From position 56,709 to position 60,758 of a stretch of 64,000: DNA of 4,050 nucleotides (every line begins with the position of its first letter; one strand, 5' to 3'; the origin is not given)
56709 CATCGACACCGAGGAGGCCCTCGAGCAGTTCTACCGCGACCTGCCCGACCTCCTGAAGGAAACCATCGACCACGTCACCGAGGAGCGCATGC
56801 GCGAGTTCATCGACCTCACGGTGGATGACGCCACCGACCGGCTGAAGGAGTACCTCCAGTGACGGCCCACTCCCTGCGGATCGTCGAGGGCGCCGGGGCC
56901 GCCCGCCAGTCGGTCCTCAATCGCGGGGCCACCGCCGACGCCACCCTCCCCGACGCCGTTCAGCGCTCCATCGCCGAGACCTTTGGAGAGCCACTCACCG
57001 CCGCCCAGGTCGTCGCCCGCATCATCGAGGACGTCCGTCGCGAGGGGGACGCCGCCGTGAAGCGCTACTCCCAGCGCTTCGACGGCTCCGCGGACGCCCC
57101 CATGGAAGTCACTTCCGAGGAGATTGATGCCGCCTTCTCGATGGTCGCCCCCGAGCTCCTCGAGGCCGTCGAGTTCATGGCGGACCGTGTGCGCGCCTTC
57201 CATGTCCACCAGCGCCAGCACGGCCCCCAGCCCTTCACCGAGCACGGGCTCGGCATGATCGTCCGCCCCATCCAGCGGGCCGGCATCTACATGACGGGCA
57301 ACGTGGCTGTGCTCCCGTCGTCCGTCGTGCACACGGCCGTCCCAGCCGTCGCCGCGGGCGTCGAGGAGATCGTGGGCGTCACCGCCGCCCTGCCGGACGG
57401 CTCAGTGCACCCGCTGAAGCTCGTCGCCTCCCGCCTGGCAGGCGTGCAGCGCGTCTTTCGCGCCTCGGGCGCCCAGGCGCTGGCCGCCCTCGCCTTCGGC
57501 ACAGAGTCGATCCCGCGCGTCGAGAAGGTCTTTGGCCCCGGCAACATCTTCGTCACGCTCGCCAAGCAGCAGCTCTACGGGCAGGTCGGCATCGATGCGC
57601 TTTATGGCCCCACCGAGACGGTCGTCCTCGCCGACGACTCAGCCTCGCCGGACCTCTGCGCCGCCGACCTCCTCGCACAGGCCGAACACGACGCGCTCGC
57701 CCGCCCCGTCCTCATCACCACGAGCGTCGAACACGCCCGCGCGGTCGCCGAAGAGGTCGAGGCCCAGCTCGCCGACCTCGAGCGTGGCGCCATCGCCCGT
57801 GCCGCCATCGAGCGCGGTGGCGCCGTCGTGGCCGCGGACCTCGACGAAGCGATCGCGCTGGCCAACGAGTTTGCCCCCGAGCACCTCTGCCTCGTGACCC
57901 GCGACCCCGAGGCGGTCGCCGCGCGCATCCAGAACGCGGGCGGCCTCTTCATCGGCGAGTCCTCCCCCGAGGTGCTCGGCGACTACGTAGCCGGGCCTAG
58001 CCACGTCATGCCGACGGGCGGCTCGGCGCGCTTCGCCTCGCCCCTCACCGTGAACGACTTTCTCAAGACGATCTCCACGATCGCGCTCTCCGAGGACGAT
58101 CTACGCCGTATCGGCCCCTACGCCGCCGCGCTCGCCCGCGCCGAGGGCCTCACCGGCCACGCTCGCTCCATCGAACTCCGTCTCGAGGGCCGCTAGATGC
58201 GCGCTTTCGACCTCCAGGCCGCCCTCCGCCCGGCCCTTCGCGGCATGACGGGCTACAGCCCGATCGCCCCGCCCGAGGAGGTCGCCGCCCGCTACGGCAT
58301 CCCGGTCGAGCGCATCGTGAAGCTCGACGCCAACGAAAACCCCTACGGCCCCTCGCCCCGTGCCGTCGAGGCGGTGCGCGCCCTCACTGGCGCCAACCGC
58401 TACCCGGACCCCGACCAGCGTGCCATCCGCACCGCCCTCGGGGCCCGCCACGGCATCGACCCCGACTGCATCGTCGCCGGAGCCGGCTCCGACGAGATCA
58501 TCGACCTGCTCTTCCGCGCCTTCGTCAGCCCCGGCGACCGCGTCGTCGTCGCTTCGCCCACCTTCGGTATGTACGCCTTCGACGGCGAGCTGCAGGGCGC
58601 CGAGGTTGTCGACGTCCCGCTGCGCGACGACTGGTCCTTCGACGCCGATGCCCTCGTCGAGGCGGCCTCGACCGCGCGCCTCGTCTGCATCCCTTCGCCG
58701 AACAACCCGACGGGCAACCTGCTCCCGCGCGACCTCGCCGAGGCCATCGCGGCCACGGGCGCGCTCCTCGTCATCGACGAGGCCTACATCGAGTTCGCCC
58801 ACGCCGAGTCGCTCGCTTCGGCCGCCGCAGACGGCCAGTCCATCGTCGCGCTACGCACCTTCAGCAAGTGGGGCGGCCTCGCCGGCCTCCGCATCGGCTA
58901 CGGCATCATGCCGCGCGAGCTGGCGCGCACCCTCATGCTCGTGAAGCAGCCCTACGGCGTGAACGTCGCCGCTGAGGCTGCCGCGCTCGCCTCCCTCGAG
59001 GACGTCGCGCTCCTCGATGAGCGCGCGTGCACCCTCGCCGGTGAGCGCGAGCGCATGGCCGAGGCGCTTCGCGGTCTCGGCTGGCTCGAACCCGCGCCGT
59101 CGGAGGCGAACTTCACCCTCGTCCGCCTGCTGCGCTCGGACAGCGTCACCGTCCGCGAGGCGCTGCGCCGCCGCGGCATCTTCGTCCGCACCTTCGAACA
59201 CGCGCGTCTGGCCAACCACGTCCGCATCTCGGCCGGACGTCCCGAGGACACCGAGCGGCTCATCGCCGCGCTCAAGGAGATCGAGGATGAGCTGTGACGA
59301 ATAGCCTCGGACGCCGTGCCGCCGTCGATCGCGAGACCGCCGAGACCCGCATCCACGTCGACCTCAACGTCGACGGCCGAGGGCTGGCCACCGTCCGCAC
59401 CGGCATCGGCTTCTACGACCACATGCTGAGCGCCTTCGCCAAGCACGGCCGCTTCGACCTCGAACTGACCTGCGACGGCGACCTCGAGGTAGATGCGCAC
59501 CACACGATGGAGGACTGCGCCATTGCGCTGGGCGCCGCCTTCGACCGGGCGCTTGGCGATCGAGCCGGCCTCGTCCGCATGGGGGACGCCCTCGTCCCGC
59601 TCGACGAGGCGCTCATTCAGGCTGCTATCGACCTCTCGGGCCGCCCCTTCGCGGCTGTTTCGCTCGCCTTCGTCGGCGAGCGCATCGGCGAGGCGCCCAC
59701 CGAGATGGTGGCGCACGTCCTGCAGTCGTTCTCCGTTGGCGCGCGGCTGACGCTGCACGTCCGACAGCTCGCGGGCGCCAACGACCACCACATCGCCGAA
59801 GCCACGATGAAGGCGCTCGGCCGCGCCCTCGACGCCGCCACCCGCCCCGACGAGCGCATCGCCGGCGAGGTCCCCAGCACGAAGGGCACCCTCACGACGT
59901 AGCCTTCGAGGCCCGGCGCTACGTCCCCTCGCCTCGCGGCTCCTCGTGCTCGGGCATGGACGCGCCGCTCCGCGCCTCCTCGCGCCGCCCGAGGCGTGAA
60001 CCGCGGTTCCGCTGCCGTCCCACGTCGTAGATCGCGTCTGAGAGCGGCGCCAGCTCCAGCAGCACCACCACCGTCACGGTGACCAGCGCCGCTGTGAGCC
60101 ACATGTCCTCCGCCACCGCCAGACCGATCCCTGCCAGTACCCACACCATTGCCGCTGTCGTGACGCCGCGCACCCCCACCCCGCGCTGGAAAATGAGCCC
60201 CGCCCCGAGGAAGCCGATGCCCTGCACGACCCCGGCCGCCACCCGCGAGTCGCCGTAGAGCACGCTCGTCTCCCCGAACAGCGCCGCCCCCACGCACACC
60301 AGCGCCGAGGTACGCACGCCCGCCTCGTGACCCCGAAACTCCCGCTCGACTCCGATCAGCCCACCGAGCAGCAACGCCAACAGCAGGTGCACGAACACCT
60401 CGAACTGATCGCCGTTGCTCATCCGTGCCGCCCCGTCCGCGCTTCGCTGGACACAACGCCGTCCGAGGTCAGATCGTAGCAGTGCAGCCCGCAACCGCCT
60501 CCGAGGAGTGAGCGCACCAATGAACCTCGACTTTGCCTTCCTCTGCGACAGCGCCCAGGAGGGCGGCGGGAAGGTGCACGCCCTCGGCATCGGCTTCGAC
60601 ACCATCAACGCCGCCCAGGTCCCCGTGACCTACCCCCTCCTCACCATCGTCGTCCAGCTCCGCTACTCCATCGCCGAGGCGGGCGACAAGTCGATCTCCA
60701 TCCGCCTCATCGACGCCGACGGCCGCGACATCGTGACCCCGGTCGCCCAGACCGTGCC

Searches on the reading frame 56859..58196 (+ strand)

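Call 28: search_protein_families(library=ncbifam, proteins=[window:56859-58196:+], max_evalue=0.00001)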
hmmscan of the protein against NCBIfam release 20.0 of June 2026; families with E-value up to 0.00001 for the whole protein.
window:56859-58196:+ (445 aa): 2 families
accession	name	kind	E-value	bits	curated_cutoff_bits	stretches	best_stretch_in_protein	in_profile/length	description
TIGR00069.1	hisD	equivalog_domain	1.8e-135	452.2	243.8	1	52-441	1-393/393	histidinol dehydrogenase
NF010343.0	PRK13770.1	equivalog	1.5e-101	340.2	647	1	50-441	23-414/416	histidinol dehydrogenase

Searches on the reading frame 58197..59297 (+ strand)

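Call 28: search_protein_families(library=ncbifam, proteins=[window:58197-59297:+], max_evalue=0.00001)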
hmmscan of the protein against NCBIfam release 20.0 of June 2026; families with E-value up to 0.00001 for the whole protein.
window:58197-59297:+ (366 aa): 60 families (the best 25 are shown)
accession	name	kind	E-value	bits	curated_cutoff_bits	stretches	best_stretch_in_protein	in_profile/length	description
TIGR01141.1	hisC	equivalog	2.7e-93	312.6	276.55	1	12-362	2-349/349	histidinol-phosphate transaminase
NF003496.0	PRK05166.1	equivalog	9.4e-80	268.1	540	1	8-364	8-371/373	histidinol-phosphate transaminase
NF002878.0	PRK03321.1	subfamily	1.5e-68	231.1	374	1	34-363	18-349/352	histidinol-phosphate transaminase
TIGR01140.1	L_thr_O3P_dcar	equivalog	1.1e-66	225.3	290.55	1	27-360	6-331/331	threonine-phosphate decarboxylase CobD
NF006580.0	PRK09105.1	subfamily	2.2e-63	214.4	444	1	38-363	46-371/375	pyridoxal phosphate-dependent aminotransferase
NF006014.0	PRK08153.1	equivalog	6.4e-62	209.5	510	1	10-361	7-362/370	pyridoxal phosphate-dependent aminotransferase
NF002877.0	PRK03317.1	equivalog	9.8e-56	189.1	409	1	32-364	24-368/374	histidinol-phosphate transaminase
NF051461.1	pyoverd_PtaA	equivalog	6.6e-51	173.1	500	1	37-359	33-356/359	pyoverdine biosynthesis transaminase PtaA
NF002726.0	PRK02610.1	equivalog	2.7e-48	164.8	391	1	10-362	5-368/374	histidinol-phosphate transaminase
NF005915.1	PRK07908.1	equivalog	1.8e-40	139.3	360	1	61-360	36-332/332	Rv2231c family histidinol phosphate aminotransferase CobC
NF053748.1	bifunc_CobBC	exception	6.8e-35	120.6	950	1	63-359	506-796/797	bifunctional hydrogenobyrinic acid a,c-diamide synthase/histidinol phosphate aminotransferase CobBC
NF041364.1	GntC_guanitoxin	equivalog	8e-32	110.5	415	1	84-360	55-351/356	guanitoxin biosynthesis PLP-dependent (S)-gamma-hydroxy-L-arginine cyclodehydratase GntC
TIGR03947.1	viomycin_VioD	equivalog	1.9e-27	96.1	390.9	1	75-289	54-280/359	capreomycidine synthase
NF006225.0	PRK08354.1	equivalog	7.2e-27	94.6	288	1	90-363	63-316/318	putative aminotransferase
NF004870.0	PRK06225.1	equivalog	1.9e-24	86.1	351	1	66-358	59-369/380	pyridoxal phosphate-dependent aminotransferase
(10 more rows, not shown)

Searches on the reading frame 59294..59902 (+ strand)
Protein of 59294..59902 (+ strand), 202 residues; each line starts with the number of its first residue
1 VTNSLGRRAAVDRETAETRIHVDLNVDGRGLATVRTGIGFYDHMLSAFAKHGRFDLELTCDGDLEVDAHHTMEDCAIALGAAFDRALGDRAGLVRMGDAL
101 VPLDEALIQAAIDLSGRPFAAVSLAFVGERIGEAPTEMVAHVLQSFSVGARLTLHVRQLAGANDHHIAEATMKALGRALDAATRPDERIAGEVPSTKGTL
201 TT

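Call 28: search_protein_families(library=ncbifam, proteins=[window:59294-59902:+], max_evalue=0.00001)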
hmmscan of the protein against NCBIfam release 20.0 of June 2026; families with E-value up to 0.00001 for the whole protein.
window:59294-59902:+ (202 aa): 13 families
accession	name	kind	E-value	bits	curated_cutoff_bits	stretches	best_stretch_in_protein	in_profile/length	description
NF002116.0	PRK00951.2-6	equivalog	4.5e-83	278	269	1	7-200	4-197/197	imidazoleglycerol-phosphate dehydratase HisB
NF002109.0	PRK00951.1-5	equivalog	1e-73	247.3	278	1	7-200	3-196/196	imidazoleglycerol-phosphate dehydratase HisB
NF002111.0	PRK00951.2-1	equivalog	6.2e-72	241.2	231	1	7-200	4-194/194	imidazoleglycerol-phosphate dehydratase HisB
NF002110.2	PRK00951.1-6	equivalog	1.4e-70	237.1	266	1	7-200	1-199/199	imidazoleglycerol-phosphate dehydratase HisB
NF002112.0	PRK00951.2-2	equivalog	8.8e-70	234.4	315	1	7-200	2-194/194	imidazoleglycerol-phosphate dehydratase HisB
NF002108.0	PRK00951.1-3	equivalog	8.9e-67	224.7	328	1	5-200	8-203/205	imidazoleglycerol-phosphate dehydratase HisB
NF002115.0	PRK00951.2-5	equivalog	2.2e-66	223.3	289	1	7-200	3-195/195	imidazoleglycerol-phosphate dehydratase HisB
NF002106.0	PRK00951.1-1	equivalog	2.2e-64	216.8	283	1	7-200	4-197/197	imidazoleglycerol-phosphate dehydratase HisB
NF003937.0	PRK05446.1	equivalog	1.4e-62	211.8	443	1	6-200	166-355/355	bifunctional histidinol-phosphatase/imidazoleglycerol-phosphate dehydratase HisB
NF002114.0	PRK00951.2-4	equivalog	9e-61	204.8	189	1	10-200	3-190/190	imidazoleglycerol-phosphate dehydratase HisB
NF002107.0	PRK00951.1-2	equivalog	1.6e-58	197.6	267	1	8-200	3-194/194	imidazoleglycerol-phosphate dehydratase HisB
NF002113.0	PRK00951.2-3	equivalog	9.1e-55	185.5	288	1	9-199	4-189/190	imidazoleglycerol-phosphate dehydratase HisB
NF010121.0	PRK13598.1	equivalog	1.7e-51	174.7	295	1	7-200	3-193/193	imidazoleglycerol-phosphate dehydratase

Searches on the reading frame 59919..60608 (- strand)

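Call 28: search_protein_families(library=ncbifam, proteins=[window:59919-60608:-], max_evalue=0.00001)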
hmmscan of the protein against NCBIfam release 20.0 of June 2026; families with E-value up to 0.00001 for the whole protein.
window:59919-60608:- (229 aa): 2 families
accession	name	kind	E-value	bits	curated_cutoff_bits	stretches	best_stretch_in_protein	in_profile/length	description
NF011912.0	PRK15385.1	equivalog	8e-25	87.5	255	1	70-180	9-122/231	MgtC family protein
NF007431.0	PRK09977.1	equivalog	2.2e-20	73.2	214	1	70-186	4-132/215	MgtC/SapB family protein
